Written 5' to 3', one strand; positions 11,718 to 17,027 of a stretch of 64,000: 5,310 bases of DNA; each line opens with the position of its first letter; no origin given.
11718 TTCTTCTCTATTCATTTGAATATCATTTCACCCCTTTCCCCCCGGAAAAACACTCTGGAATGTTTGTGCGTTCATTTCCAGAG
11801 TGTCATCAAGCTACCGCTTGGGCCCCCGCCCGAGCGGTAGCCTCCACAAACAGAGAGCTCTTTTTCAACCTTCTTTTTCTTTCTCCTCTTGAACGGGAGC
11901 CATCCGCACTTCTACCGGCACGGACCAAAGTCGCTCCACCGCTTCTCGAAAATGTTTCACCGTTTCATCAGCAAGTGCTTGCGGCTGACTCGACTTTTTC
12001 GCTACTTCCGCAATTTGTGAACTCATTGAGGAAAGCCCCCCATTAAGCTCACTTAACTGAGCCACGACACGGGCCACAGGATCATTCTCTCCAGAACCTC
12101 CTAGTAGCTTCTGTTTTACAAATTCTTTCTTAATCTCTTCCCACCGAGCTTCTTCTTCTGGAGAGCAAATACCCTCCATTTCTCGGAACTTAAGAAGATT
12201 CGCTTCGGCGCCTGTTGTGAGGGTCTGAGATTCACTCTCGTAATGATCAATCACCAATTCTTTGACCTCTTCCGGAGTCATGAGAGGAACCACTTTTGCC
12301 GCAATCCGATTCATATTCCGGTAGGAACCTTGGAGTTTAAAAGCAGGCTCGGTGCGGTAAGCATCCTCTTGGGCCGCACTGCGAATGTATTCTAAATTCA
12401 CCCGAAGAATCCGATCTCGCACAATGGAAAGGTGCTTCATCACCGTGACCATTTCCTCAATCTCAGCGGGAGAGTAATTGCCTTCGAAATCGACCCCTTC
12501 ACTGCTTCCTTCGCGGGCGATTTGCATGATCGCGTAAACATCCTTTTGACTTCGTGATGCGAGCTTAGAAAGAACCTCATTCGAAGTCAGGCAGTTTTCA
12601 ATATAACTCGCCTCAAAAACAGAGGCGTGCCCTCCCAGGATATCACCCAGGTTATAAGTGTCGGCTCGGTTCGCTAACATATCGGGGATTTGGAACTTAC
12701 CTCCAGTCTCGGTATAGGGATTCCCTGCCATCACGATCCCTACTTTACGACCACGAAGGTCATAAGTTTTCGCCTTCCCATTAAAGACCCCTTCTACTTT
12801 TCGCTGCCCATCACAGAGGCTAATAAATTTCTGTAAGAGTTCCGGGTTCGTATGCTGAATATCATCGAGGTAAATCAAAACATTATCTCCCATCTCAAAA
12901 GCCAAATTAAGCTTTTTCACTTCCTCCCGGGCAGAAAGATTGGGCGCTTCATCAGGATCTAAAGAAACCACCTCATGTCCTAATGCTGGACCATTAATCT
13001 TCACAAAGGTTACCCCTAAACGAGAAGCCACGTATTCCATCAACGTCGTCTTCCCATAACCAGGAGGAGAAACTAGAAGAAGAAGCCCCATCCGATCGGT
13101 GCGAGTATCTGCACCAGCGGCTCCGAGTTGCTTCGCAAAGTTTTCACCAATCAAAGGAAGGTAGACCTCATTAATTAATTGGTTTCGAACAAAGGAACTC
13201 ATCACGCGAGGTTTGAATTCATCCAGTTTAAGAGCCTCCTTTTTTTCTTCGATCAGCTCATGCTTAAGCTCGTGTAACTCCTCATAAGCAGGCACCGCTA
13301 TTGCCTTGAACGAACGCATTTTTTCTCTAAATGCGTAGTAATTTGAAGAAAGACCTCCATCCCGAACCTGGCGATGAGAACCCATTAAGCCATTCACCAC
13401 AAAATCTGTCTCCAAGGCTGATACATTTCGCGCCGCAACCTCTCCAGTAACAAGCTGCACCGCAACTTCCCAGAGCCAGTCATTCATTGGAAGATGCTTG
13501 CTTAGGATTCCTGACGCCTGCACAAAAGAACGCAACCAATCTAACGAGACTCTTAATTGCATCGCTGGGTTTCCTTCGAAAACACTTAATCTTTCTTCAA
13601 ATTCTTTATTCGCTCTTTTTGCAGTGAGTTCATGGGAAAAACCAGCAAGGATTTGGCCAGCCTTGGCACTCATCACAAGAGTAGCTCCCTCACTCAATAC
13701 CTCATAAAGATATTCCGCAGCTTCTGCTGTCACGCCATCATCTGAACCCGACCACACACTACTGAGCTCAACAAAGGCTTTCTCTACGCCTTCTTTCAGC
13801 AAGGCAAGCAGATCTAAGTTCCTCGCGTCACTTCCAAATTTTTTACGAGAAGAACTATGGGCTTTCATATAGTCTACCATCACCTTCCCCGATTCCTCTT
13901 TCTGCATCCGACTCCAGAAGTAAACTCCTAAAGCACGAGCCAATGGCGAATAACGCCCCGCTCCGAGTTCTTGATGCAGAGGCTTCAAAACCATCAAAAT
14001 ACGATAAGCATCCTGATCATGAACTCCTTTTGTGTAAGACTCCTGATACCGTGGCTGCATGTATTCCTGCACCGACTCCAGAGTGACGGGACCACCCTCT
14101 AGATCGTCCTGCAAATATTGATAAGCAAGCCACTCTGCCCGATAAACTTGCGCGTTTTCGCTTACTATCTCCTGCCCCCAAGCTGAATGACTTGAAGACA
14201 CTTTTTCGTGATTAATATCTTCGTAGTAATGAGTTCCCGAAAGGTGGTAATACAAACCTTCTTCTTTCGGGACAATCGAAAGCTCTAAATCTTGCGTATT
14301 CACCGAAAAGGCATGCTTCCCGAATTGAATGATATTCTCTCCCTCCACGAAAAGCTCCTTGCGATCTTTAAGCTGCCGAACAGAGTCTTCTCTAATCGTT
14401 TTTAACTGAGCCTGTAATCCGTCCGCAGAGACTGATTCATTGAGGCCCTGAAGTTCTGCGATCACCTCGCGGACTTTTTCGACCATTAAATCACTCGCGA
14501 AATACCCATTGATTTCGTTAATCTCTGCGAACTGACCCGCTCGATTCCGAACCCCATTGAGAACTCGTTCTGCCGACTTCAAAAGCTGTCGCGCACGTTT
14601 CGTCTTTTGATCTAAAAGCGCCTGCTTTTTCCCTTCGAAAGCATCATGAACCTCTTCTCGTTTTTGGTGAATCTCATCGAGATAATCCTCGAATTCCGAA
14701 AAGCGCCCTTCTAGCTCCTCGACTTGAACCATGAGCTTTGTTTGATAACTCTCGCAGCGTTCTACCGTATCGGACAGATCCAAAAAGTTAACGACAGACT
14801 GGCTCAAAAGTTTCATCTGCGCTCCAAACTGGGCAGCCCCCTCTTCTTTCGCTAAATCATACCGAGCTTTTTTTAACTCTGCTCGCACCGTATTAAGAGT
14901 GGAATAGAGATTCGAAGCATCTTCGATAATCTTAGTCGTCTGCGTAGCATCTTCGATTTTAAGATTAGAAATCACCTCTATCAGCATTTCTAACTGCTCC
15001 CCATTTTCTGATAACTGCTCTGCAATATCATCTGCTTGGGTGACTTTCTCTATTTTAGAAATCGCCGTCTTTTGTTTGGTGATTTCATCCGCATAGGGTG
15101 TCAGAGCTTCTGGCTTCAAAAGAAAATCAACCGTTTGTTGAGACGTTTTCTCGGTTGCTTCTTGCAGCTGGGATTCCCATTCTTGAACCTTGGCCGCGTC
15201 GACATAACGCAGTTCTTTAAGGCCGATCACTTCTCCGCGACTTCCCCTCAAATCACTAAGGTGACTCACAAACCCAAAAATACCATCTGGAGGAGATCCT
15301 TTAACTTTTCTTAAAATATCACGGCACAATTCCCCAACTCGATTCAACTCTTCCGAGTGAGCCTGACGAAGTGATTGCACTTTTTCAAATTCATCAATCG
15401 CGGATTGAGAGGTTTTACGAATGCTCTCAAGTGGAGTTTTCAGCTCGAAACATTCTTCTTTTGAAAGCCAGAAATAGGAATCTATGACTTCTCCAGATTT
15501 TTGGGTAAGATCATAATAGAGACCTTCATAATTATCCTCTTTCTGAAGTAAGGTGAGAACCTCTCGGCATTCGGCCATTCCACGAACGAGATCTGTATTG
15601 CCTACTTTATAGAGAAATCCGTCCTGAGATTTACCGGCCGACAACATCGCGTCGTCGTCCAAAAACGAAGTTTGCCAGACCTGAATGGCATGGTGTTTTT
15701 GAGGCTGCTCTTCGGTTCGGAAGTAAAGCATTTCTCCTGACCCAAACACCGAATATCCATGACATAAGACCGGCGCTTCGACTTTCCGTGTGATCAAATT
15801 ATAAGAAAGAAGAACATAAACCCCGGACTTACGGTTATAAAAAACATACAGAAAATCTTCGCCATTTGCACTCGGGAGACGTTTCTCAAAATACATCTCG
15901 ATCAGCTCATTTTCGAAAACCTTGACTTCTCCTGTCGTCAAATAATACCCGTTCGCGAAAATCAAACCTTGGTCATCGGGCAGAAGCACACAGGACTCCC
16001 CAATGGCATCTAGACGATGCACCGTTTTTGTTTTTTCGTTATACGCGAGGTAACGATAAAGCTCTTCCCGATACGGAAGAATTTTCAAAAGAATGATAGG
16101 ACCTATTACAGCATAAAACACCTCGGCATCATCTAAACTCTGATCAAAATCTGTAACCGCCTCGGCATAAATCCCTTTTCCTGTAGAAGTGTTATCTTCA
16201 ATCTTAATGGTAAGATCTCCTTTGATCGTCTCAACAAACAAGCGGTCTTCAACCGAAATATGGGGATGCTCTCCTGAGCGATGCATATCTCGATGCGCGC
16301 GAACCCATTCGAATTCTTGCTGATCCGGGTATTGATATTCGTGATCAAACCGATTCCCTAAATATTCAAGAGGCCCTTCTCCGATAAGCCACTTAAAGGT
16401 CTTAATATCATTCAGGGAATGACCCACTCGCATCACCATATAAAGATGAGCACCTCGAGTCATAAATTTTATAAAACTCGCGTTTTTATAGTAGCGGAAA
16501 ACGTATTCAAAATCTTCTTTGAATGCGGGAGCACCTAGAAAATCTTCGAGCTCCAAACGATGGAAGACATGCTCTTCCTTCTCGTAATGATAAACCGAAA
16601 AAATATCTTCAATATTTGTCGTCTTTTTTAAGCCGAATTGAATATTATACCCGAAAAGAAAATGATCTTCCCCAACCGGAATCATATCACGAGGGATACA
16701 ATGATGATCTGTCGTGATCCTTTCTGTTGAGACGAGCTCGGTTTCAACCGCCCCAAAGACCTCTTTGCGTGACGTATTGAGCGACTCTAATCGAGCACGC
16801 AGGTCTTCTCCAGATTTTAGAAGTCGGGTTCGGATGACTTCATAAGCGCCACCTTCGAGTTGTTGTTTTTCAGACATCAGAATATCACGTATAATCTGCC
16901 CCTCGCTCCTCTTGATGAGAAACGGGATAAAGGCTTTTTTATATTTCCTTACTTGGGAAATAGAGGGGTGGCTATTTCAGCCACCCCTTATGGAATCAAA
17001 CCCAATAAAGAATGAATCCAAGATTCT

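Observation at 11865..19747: Flotillin–NfeD(YqiJ) operon extended by a 1670-aa coiled-coil MoxR/AAA_5 ATPase: candidate uncharacterised membrane-microdomain system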

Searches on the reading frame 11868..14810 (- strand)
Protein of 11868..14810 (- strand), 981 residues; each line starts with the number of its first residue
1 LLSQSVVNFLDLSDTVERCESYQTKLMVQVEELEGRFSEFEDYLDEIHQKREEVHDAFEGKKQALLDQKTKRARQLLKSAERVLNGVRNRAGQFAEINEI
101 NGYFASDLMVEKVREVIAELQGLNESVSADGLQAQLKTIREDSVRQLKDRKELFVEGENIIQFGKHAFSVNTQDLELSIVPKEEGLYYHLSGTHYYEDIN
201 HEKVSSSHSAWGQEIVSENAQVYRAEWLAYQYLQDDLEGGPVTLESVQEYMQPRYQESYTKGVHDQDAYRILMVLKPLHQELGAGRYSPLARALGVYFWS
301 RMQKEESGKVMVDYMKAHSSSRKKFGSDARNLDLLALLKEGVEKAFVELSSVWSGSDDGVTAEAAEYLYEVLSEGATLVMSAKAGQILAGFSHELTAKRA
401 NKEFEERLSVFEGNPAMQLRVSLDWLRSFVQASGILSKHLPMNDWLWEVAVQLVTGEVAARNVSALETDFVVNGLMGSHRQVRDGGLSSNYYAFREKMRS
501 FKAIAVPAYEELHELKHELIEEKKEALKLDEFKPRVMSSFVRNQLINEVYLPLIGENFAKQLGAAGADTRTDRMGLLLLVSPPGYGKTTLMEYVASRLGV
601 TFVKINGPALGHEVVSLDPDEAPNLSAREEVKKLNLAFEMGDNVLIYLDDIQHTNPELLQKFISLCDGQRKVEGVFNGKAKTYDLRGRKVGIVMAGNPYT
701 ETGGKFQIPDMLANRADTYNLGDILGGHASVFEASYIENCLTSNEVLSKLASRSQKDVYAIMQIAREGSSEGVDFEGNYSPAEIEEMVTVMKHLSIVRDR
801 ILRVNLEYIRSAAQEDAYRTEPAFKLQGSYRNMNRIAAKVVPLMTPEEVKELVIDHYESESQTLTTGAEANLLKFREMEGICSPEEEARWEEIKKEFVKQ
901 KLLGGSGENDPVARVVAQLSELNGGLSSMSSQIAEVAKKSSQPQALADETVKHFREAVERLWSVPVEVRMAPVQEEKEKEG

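Call 76: predict_structure(alignment_id=A4)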
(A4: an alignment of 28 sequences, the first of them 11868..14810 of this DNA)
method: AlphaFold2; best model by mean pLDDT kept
length: 981 residues; sequences in the alignment: 28
mean_pLDDT: 71.4   pTM: 0.42
mean pLDDT of the five models: 71.4, 69.7, 67.1, 59.4, 58.0
residues with pLDDT >= 90: 59; 70-90: 532; 50-70: 246; < 50: 144
segments of 3 or more residues with pLDDT < 50: 151-173, 532-546, 568-576, 578-584, 703-705, 707-725, 813-834, 862-864, 935-946, 961-981
pLDDT, mean of each block of 10 residues (from residue 1): 80 84 88 83 81 86 85 88 88 78 86 91 84 89 71 39 40 64 80 74 81 82 90 73 85 63 84 90 85 89 81 83 70 84 86 70 88 79 88 89 89 86 90 67 84 77 80 88 87 88 87 88 76 45 49 55 52 44 54 68 81 81 83 81 73 76 68 74 71 66 48 35 49 61 61 75 80 76 76 69 58 43 37 51 59 60 55 68 79 69 53 54 51 48 48 63 38 32 36
secondary structure, 60 per line:
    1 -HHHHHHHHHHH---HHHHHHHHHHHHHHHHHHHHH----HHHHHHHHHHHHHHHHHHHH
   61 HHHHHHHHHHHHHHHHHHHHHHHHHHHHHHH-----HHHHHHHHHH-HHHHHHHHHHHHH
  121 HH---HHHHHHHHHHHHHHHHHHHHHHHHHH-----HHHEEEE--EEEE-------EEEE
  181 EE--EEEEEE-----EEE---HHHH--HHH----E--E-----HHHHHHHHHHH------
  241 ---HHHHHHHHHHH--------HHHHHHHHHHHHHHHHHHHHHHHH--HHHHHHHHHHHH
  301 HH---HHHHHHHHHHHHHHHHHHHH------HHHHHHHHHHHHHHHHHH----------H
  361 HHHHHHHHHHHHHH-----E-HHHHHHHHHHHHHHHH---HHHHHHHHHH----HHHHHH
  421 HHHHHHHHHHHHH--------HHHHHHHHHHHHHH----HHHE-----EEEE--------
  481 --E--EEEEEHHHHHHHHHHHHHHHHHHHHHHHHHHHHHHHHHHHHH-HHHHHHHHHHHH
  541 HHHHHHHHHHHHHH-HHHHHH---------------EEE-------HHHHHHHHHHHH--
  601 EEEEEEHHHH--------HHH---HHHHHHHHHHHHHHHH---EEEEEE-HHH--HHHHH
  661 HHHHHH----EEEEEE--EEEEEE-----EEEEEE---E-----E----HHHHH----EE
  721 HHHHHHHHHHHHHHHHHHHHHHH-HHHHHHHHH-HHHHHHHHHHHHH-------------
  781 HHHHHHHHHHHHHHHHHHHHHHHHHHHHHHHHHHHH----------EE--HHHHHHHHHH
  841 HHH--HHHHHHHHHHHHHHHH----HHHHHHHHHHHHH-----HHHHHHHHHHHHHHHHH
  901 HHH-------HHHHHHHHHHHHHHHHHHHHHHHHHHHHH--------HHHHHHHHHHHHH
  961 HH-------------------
elements in order (helices of 4 or more, strands of 3 or more residues): H2-12 H16-36 H41-91 H97-106 H108-122 H126-151 E160-163 E166-169 E177-182 E185-190 E196-198 H202-205 H224-234 H244-254 H263-286 H289-302 H306-325 H332-349 H360-374 H382-397 H401-410 H415-433 H442-455 E469-472 E486-490 H491-527 H529-554 H556-561 E577-579 H587-598 E601-606 H607-610 H625-640 E644-649 H656-666 E671-676 E679-684 E690-695 H710-714 H721-743 H745-753 H755-767 H781-816 H831-843 H846-861 H866-878 H884-903 H911-939 H948-962
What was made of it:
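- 11868..12557 (-): C-terminal ~230 aa after the AAA+ core. Helical (a lid plus an extension) with family-specific conserved motifs such as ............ AF2 helices (call 76).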

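Call 78: fold_search(model_id=the predicted structure, library=pdb)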
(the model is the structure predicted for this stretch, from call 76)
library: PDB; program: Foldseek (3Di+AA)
matches with E <= 10: 346; with E <= 0.001: 1
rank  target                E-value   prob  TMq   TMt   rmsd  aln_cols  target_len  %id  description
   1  7x5b                  5.5e-04  1.00  0.11  0.29  13.8       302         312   16  Crystal structure of RuvB (released 2023-03-08)
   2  7xbk_G                2.8e-03  1.00  0.13  0.32  15.1       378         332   14  Structure and mechanism of a mitochondrial AAA+ disaggregase CLPB (released 2023-01-25)
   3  7tts_E                2.9e-03  0.94  0.13  0.24  26.6       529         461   16  Skd3, hexamer, filtered (released 2022-09-28)
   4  9dx3_F                3.5e-03  1.00  0.10  0.28   7.2       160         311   21  EcRuvB 9-mer pre-assembly complex (released 2026-01-21)
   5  9dx3_A                3.5e-03  1.00  0.12  0.30  12.6       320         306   15  EcRuvB 9-mer pre-assembly complex (released 2026-01-21)
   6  7xbk_B                3.6e-03  0.99  0.13  0.30  15.1       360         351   13  Structure and mechanism of a mitochondrial AAA+ disaggregase CLPB (released 2023-01-25)
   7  8efv_B                4.1e-03  1.00  0.11  0.28  13.2       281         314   16  Structure of single homo-hexameric Holliday junction ATP-dependent DNA helicase RuvB motor (released 2023-05-10)
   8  8efv_A                4.5e-03  1.00  0.11  0.28  13.2       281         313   17  Structure of single homo-hexameric Holliday junction ATP-dependent DNA helicase RuvB motor (released 2023-05-10)
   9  9dx3_B                4.7e-03  1.00  0.11  0.30  11.5       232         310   14  EcRuvB 9-mer pre-assembly complex (released 2026-01-21)
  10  9qh4_A                4.9e-03  0.99  0.10  0.34  15.2       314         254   15  NorQ hexamer from Paracoccus denitrificans (released 2026-03-25)
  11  7pbl_D                4.9e-03  0.99  0.10  0.27  15.3       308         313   15  RuvAB branch migration motor complexed to the Holliday junction - RuvB AAA+ state s1 [t2 dataset] (released 2022-09-14)
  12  7r7u_A                4.9e-03  0.99  0.11  0.18  14.7       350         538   14  D1 and D2 domain structure of the p97(R155H)-p47 complex (released 2021-08-04)
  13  9dx3_I                5.4e-03  1.00  0.10  0.56   5.0       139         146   20  EcRuvB 9-mer pre-assembly complex (released 2026-01-21)
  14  9y6s_7C               5.4e-03  0.18  0.08  0.04  44.6       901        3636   13  96-nm repeat of the Leishmania tarentolae doublet microtubule (released 2025-12-17)
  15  9qhg_E                5.6e-03  0.99  0.10  0.34  14.3       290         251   13  NorQD complex state 4 from Jhaorihella thermophila (released 2026-03-25)
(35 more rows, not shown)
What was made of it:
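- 12558..13118 (-): Single AAA+ core (aa ~1254-1440). Walker A is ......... (aa 1270-1278). Walker B is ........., with D1338-D1339 (Asp where most AAA+ proteins have Glu). N1386 is in the position expected for sensor 1, and R1404 is conserved. Foldseek hits to RuvB, Skd3, NorQ and p97 (call 78).
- On MoxR AAA+ ATPases: Foldseek returns RuvB first, then Skd3/CLPB, NorQ, p97, Lon and HslU, with E 5e-4 to 2e-2 (call 78).
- Closest known: MoxR-family AAA+ ATPases. Same: NorQ is among the structural neighbours (call 78).
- Closest known: MoxR-family AAA+ ATPases. Different: RuvB, Skd3, p97, Lon and HslU match as well as or better than NorQ (call 78).
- The AAA+ clade, and therefore the mode of action (threading versus clamp-like), is unresolved (call 78). 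The structural neighbours include the unfoldases Skd3/CLPB, p97, Lon and HslU (call 78).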

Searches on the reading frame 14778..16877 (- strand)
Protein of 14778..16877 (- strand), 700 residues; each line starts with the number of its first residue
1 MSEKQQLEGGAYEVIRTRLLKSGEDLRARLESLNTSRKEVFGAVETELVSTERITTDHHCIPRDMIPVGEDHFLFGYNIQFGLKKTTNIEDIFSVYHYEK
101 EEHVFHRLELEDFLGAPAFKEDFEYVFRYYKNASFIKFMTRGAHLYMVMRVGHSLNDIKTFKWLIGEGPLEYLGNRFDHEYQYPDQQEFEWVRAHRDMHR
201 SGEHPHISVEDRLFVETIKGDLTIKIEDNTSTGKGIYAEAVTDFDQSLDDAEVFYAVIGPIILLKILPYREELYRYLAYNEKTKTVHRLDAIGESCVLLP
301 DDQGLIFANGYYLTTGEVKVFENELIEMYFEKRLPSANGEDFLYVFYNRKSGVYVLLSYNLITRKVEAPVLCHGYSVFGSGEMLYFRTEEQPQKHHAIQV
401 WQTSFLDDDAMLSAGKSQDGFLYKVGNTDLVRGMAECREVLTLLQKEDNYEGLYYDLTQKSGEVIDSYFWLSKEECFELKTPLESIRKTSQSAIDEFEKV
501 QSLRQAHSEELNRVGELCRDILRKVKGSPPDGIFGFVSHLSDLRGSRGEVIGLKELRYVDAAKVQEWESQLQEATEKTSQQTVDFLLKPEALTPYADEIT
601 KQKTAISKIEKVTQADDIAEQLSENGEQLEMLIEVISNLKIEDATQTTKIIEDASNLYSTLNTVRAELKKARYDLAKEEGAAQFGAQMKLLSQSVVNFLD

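Call 41: search_protein_representatives(protein=window:14778-16877:-)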
Query: 700 residues. Proteins with E-value up to 0.001 (for the whole library): 935; up to 1e-10: 657; up to 1e-30: 284. The best 150 are listed.
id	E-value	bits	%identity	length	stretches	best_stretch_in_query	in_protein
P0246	1.5e-258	876.3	55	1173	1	5-700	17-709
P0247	9.6e-240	814.1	51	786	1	4-700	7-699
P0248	2.3e-221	753.4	49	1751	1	7-700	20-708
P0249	1.0e-215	734.7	47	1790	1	2-700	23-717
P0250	2.4e-215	733.5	47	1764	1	2-700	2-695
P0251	5.9e-203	692.6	44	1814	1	5-700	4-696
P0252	1.9e-201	687.6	42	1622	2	7-700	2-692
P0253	1.6e-200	684.6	44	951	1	5-700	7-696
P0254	1.2e-196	671.7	46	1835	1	7-700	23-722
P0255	2.9e-195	667.2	45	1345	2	169-699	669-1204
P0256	3.7e-188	643.7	43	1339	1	6-700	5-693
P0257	5.3e-188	643.2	51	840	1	6-552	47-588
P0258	1.7e-184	631.6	42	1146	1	5-699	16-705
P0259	3.6e-184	630.5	44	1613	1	6-700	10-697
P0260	1.2e-183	628.8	43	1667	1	7-700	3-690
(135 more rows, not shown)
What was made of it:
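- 11865..16877 (-): Giant cytoplasmic AAA+ ATPase, 1670 aa, named 'DNA repair ATPase' in NCBI annotation. 935 clusters at 50% identity for the N-terminal 700 aa (call 41).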

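Call 43: predict_structure(alignment_id=A2)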
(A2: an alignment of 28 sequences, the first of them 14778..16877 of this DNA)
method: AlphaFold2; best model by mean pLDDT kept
length: 700 residues; sequences in the alignment: 28
mean_pLDDT: 81.7   pTM: 0.60
mean pLDDT of the five models: 81.7, 78.3, 77.9, 74.0, 69.2
residues with pLDDT >= 90: 137; 70-90: 468; 50-70: 76; < 50: 19
segments of 3 or more residues with pLDDT < 50: 1-4, 219-223, 228-231
pLDDT, mean of each block of 10 residues (from residue 1): 56 87 94 80 74 87 87 87 65 90 90 82 85 86 88 84 84 77 73 75 63 62 47 56 61 83 83 84 82 81 86 87 81 80 89 90 81 87 83 87 77 55 77 85 77 88 93 92 95 87 87 91 84 86 90 85 90 89 85 86 85 85 84 81 80 86 88 85 83 80
secondary structure, 60 per line:
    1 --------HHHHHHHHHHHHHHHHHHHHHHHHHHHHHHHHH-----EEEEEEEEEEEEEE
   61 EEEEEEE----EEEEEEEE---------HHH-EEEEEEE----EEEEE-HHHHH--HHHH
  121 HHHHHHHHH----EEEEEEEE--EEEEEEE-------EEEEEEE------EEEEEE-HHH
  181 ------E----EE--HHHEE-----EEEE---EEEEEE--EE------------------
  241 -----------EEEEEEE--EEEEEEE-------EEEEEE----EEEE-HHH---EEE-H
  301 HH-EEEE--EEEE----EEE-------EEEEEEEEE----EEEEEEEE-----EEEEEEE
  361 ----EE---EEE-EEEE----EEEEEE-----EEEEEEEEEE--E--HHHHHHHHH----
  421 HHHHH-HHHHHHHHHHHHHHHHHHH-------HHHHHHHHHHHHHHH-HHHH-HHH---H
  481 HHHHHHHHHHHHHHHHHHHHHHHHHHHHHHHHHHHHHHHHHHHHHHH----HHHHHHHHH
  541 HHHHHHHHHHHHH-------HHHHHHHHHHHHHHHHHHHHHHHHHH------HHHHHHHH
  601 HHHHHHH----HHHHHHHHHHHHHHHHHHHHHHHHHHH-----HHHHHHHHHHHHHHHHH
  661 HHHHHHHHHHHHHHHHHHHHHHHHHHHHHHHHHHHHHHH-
elements in order (helices of 4 or more, strands of 3 or more residues): H9-41 E47-67 E72-79 E93-99 E104-108 H110-114 H117-129 E134-141 E144-150 E158-164 E171-176 E206-209 E213-218 E252-258 E261-267 E275-280 E285-288 E296-298 E304-307 E310-313 E318-320 E328-336 E341-348 E354-360 E370-372 E374-377 E382-387 E393-402 H408-416 H421-425 H427-445 H453-467 H469-472 H480-527 H532-553 H561-586 H593-607 H612-638 H644-699
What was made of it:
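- Checked: The AF2 models show a beta-rich domain at aa 47-402 and helices from about aa 408 to 840 (calls 43, 76).
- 15471..16805 (-): DUF3686 domain (aa 25-469): an N-terminal helix followed by a beta-rich, beta-propeller-like domain. AF2 mean pLDDT 81.7 for the 700-residue model; all strands lie between aa 47 and 402 (call 43).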

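Call 75: fold_search(model_id=the predicted structure, library=pdb)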
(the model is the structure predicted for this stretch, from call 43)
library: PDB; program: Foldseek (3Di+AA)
matches with E <= 10: 722; with E <= 0.001: 81
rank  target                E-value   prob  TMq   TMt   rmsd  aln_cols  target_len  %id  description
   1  8j07_m2               8.2e-06  1.00  0.22  0.28  24.3       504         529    9  96nm repeat of human respiratory doublet microtubule and associated axonemal complexes (released 2023-07-26)
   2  8i7o_P1               4.2e-05  1.00  0.19  0.21  16.1       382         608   11  In situ structure of axonemal doublet microtubules in mouse sperm with 16-nm repeat (released 2023-10-11)
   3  3eq8                  4.2e-05  1.00  0.18  0.17  18.2       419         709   11  Prolyl oligopeptidase complexed with R-Pro-(decarboxy-Pro)-Type inhibitors (released 2009-08-25)
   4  8cuk_A                4.5e-05  1.00  0.18  0.31  16.0       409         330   10  X-ray Structure of the WD40 domain of HOPS subunit Vps11 from Yeast (released 2022-05-25)
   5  9q5x_A                4.5e-05  0.99  0.15  0.15  25.1       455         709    9  Human prolyl endopeptidase (PREP) - complex with KT-2-74 (released 2026-01-21)
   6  7ywp                  5.1e-05  1.00  0.15  0.15  25.7       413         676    9  Closed conformation of Oligopeptidase B from Serratia proteomaculans with covalently bound TCK (released 2023-02-22)
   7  3ddu                  5.4e-05  1.00  0.17  0.17  25.4       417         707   10  Prolyl Oligopeptidase with GSK552 (released 2008-08-19)
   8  7pi2_J                5.9e-05  1.00  0.18  0.34  15.7       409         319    9  PfCyRPA bound to monoclonal antibody Cy.003 Fab fragment (released 2022-02-09)
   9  1o6g                  6.2e-05  1.00  0.17  0.16  16.6       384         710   10  PROLYL OLIGOPEPTIDASE FROM PORCINE BRAIN, D641N MUTANT WITH BOUND PEPTIDE LIGAND SUC-GLY-PRO (released 2002-11-18)
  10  5n4d_B                6.5e-05  1.00  0.16  0.16  25.0       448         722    9  Prolyl oligopeptidase B from Galerina marginata bound to 25mer macrocyclization substrate - D661A mutant (released 2017-11-01)
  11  4ax4                  7.8e-05  1.00  0.17  0.17  20.2       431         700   10  PROLYL OLIGOPEPTIDASE FROM PORCINE BRAIN, H680A MUTANT (released 2012-09-26)
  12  9d5n_CH               9.0e-05  1.00  0.19  0.21  16.4       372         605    8  48-nm doublet microtubule from Trichomonas vaginalis strain G3 (released 2025-05-14)
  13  1vz3                  9.0e-05  1.00  0.17  0.17  23.7       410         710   10  PROLYL OLIGOPEPTIDASE FROM PORCINE BRAIN, T597C MUTANT (released 2004-07-01)
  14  5ods_B                1.0e-04  0.90  0.15  0.17  26.7       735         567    9  Structure of a phosphoprotein-protein complex (released 2018-03-14)
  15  5ods_D                1.1e-04  0.96  0.17  0.19  24.0       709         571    9  Structure of a phosphoprotein-protein complex (released 2018-03-14)
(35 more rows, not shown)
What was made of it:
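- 15471..16805 (-): The best Foldseek PDB hits are mainly beta-propeller proteins or beta-propeller domains (prolyl oligopeptidase, Vps11 WD40, CyRPA, paraoxonase), E 1e-5 to 1e-4, but with low TM-scores (call 75).
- Tried and rejected: Foldseek was more informative (call 75).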
